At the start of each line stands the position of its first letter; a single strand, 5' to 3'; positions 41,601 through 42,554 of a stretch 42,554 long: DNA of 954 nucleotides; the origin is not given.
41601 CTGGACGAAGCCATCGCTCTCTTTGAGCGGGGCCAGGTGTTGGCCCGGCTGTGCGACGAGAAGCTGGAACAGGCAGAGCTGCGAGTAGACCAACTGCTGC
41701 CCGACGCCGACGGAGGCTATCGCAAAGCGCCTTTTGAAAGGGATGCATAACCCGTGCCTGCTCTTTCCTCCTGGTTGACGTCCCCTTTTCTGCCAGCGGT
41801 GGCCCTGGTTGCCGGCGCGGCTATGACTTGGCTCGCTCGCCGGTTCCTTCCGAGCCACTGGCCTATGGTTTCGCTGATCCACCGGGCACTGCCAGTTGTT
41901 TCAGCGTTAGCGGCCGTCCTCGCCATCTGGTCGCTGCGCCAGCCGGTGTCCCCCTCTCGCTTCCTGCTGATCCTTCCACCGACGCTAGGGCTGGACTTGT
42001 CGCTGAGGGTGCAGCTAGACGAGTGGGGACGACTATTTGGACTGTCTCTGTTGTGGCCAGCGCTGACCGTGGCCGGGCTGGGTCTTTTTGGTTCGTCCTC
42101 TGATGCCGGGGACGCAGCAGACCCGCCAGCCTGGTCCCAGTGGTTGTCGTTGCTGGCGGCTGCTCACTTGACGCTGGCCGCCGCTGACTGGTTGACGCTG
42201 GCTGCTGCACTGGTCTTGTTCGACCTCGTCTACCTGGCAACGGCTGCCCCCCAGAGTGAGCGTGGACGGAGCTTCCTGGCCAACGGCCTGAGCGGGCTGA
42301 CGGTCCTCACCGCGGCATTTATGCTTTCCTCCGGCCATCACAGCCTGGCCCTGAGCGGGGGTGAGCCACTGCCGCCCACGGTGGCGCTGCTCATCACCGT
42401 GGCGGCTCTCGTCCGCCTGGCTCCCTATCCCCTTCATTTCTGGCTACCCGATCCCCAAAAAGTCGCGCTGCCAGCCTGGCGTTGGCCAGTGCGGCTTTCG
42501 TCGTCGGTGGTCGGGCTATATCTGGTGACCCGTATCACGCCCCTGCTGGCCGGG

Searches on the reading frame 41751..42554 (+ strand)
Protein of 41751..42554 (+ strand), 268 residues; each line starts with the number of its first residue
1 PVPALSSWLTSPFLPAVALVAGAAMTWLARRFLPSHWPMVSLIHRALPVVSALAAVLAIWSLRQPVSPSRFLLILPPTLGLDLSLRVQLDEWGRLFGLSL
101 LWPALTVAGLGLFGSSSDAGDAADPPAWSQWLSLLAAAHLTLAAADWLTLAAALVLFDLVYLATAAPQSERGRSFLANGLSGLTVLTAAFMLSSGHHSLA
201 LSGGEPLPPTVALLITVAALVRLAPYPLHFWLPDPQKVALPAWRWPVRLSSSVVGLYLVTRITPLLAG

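Call 69: search_protein_families(library=pfam, proteins=[window:41751-42554:+], max_evalue=0.05)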
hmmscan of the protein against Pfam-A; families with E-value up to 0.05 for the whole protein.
window:41751-42554:+ (268 aa): 1 family
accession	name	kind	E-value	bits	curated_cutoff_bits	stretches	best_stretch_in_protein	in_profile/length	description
PF00361.26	Proton_antipo_M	-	0.018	14.7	21.5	1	210-237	83-110/294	NADH:quinone oxidoreductase/Mrp antiporter, TM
